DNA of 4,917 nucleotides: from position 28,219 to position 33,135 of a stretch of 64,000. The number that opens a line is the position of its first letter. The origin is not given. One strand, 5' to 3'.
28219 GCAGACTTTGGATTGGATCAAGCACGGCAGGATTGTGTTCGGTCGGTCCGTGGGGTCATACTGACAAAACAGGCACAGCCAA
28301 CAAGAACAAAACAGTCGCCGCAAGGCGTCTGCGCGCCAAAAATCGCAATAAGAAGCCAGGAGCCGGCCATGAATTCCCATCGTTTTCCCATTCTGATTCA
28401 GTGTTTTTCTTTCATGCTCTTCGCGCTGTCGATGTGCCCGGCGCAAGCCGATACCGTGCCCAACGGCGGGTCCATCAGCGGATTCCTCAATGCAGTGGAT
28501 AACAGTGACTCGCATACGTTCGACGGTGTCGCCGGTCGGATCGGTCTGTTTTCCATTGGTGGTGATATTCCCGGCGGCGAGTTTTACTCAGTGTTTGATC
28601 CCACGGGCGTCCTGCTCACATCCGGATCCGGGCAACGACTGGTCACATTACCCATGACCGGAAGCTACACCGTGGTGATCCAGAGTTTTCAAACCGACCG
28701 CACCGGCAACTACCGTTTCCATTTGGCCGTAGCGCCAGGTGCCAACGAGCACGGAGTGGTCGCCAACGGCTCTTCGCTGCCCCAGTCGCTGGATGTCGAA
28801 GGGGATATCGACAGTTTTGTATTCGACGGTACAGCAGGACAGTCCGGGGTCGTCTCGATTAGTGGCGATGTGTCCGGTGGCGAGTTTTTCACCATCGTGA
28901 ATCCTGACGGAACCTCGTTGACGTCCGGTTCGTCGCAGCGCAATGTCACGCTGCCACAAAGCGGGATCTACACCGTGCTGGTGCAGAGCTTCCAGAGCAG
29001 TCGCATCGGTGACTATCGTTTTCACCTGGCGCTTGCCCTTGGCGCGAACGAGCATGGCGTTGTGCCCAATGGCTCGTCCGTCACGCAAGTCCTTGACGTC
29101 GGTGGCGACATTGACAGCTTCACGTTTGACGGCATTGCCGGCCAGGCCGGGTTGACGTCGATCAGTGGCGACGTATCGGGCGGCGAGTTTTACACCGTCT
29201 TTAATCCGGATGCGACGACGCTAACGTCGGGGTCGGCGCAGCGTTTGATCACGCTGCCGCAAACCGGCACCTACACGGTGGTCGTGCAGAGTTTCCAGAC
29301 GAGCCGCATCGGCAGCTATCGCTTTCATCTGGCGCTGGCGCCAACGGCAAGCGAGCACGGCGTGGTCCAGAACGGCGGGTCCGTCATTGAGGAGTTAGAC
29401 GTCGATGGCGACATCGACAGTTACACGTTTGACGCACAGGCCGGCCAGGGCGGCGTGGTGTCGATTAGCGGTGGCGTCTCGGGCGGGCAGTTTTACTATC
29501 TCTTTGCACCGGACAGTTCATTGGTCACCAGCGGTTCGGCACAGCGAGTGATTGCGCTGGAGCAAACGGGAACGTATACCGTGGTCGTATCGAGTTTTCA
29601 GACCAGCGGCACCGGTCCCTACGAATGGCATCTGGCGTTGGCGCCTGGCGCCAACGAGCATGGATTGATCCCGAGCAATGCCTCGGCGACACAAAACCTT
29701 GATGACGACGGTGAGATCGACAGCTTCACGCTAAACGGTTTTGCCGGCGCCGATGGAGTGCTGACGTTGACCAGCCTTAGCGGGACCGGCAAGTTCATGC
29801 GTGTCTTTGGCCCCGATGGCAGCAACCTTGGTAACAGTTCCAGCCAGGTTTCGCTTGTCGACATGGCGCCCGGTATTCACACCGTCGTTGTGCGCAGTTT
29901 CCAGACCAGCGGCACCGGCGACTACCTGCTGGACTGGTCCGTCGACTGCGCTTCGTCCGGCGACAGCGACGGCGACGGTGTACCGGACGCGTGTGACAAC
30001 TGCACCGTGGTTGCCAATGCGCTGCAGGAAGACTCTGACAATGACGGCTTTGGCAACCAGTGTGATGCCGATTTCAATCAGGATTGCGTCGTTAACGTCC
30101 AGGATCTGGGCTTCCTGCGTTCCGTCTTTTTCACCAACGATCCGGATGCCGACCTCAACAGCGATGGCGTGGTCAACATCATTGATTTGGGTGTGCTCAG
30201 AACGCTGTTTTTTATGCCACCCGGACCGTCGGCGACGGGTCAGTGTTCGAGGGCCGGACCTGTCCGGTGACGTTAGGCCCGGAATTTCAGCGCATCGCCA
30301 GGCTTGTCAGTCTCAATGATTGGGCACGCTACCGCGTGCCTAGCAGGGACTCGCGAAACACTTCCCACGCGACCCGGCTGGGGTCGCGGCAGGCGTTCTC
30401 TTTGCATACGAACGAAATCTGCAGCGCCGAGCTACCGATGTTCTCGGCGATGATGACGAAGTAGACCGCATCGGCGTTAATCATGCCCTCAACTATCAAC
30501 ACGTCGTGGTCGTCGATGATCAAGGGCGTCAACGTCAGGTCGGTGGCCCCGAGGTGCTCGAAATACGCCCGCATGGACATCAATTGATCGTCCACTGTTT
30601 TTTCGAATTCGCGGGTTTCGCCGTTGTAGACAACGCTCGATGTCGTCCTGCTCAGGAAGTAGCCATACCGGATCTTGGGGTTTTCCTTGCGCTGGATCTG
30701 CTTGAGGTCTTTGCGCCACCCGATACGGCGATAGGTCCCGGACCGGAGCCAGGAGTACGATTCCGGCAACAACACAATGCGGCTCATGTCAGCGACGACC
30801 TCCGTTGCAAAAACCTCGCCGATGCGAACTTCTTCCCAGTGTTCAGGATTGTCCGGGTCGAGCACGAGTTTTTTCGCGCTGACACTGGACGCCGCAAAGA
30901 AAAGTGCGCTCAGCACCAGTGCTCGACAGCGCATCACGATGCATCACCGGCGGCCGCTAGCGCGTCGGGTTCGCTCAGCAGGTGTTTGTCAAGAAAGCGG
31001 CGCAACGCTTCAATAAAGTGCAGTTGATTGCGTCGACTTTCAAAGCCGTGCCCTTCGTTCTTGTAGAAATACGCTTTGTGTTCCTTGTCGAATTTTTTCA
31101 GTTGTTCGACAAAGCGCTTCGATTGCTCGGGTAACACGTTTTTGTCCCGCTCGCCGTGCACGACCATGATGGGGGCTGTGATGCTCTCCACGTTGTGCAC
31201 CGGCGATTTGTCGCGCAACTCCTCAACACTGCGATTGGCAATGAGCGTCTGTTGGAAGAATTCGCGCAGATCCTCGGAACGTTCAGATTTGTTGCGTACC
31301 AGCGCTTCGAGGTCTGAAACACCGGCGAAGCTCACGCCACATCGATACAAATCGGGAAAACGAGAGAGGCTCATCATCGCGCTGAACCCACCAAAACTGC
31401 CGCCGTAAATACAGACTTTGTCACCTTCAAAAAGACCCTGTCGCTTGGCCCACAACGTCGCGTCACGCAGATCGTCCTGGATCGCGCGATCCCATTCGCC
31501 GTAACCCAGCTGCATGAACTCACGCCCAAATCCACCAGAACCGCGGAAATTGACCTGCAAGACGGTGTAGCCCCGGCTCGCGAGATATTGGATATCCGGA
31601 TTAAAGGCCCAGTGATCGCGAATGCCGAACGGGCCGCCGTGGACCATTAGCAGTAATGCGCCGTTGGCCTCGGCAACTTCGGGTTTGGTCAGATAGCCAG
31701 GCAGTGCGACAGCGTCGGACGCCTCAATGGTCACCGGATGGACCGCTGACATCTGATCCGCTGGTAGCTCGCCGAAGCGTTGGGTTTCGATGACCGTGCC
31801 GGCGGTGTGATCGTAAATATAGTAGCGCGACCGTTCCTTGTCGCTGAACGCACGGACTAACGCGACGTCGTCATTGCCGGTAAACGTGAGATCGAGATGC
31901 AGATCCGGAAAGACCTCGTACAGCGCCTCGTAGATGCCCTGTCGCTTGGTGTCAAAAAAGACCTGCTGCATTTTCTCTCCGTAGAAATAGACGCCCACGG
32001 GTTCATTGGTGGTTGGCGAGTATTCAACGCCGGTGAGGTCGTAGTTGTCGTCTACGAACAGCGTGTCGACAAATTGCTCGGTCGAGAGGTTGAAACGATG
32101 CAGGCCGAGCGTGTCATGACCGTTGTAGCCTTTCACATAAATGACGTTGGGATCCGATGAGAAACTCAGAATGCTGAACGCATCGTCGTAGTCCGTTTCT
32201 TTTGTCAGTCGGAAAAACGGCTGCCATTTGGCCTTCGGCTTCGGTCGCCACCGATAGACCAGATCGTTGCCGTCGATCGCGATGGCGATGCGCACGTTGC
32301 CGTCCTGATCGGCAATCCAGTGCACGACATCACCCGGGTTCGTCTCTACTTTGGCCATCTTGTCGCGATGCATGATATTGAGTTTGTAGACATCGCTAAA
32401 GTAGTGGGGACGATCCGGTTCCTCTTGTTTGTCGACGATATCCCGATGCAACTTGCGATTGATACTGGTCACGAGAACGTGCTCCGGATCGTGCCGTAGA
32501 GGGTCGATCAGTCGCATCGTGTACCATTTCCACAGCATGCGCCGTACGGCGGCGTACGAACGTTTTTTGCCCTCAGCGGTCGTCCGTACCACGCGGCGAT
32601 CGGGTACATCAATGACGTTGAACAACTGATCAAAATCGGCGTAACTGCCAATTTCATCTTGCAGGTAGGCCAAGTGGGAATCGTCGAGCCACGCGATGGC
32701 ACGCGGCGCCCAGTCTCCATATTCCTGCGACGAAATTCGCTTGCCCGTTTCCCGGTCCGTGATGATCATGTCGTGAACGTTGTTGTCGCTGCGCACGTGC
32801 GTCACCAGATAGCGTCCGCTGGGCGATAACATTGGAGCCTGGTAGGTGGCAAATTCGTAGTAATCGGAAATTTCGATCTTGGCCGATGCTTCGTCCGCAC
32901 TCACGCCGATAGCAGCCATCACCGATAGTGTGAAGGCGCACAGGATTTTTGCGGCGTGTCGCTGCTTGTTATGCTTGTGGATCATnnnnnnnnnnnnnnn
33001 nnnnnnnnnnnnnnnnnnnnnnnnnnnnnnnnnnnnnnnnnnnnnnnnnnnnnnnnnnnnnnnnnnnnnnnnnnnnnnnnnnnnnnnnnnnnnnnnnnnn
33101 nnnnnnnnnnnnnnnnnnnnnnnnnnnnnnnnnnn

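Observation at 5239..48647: Six secreted proteins with unrelated passenger domains share one TSP3 + dockerin-like calcium module, suggesting a docking or surface-display system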

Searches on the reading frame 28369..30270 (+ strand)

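Call 5: search_protein_families(library=pfam, proteins=[window:28369-30270:+], max_evalue=0.1)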
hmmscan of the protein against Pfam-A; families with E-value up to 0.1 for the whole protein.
window:28369-30270:+ (633 aa): 12 families
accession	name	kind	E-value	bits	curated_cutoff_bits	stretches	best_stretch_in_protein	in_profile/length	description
PF04151.21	PPC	-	2.5e-06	28.7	25.9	1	349-409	2-70/70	Bacterial pre-peptidase C-terminal domain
PF23560.1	GBD_Hemicentin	-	2.3e-05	24.6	27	0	150-198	20-65/100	Hemicentin galactose-binding domain-like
PF18981.6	InlK_D3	-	0.00022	21.6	25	0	384-414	34-63/75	Internalin K domain (D3/D4)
PF02412.23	TSP_3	-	0.0021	18.1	25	2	530-552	13-35/36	Thrombospondin type 3 repeat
PF02303.23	Phage_DNA_bind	-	0.01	16.5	25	0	299-319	57-77/82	Helix-destabilising protein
PF18835.7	Beta_helix_2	-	0.033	14.4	30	0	287-326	28-67/68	Beta helix repeat of Inulin fructotransferase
PF02872.23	5_nucleotid_C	-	0.042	14.4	23.6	0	374-420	107-155/158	5'-nucleotidase, C-terminal domain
PF25174.1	Beta-prop_THOC3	-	0.043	13.3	305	0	271-319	89-137/272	THOC3 beta-propeller domain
PF19079.5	CFSR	-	0.056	14.1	27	0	154-185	1-32/49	Collagen-flanked surface repeat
PF14128.11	DUF4295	-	0.073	13.4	27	0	99-118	15-34/47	Domain of unknown function (DUF4295)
PF21653.3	pulA_all-beta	-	0.075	13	26.7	0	292-308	42-58/60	Pullulanase, all-beta domain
PF07691.17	PA14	-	0.096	12.9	24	0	294-314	54-74/147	PA14 domain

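Call 7: search_protein_families(library=ncbifam, proteins=[window:28369-30270:+], max_evalue=0.1)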
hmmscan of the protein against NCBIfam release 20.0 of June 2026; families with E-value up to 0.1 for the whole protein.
window:28369-30270:+ (633 aa): 4 families
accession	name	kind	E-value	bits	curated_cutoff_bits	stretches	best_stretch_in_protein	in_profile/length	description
NF047638.1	throspo3_MtsC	equivalog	3.7e-10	39.3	350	1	531-595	88-254/428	cell-cell cohesion MYXO-CTERM protein MtsC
NF041540.1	dockerin_GC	domain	0.0011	19.3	29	1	565-609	1-58/67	GC-type dockerin domain-anchored protein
NF045500.1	Omp28_seleno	equivalog_domain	0.0013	18.2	200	1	531-568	273-310/377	Omp28-related selenoprotein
NF047639.1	throspo3_MtsD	equivalog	0.053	11.6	800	1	531-566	391-427/651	cell-cell cohesion protein MtsD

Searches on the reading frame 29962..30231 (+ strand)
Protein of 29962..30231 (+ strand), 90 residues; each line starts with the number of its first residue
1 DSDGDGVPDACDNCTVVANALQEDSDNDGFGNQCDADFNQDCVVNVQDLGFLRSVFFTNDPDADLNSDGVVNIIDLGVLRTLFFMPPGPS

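Call 8: search_protein_families(library=pfam, proteins=[window:29962-30231:+], max_evalue=10)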
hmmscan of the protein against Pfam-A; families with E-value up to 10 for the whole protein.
seq(90 aa): 4 families
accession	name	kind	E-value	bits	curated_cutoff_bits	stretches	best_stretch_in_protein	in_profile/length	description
PF02412.23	TSP_3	-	5.9e-07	29.5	25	2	1-22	15-36/36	Thrombospondin type 3 repeat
PF00404.24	Dockerin_1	-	0.0017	19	22.9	2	64-79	3-18/57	Dockerin type I domain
PF18884.5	TSP3_bac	-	0.62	10.4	25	1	1-9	1-9/22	Bacterial TSP3 repeat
PF20615.3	DUF6802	-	2.5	8.6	27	0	1-32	35-66/102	Family of unknown function (DUF6802)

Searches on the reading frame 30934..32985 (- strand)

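Call 10: search_protein_families(library=pfam, proteins=[window:30934-32985:-], max_evalue=0.001)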
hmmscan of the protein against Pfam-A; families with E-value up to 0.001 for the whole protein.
window:30934-32985:- (683 aa): 8 families
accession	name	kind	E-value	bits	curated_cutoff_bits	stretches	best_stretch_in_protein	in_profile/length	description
PF00326.27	Peptidase_S9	-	7.6e-47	160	22.6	1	459-669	1-210/213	Prolyl oligopeptidase family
PF02129.25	Peptidase_S15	-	2.1e-11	44.5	23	1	448-561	23-134/262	X-Pro dipeptidyl-peptidase (S15 family)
PF01738.24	DLH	-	2.4e-10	40.8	21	1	466-654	35-194/217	Dienelactone hydrolase family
PF20434.5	BD-FAE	-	3.7e-10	40.1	26.8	1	434-629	5-215/215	BD-FAE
PF12146.15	Hydrolase_4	-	3.8e-10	39.9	27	1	597-639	185-227/239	Serine aminopeptidase, S33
PF12697.13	Abhydrolase_6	-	3.3e-08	34.9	26.3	1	445-555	1-93/217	Alpha/beta hydrolase family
PF00561.26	Abhydrolase_1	-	5.9e-07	29.8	25.8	1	444-584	2-131/245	alpha/beta hydrolase fold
PF00756.26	Esterase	-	0.00032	21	22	1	522-658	115-241/251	Putative esterase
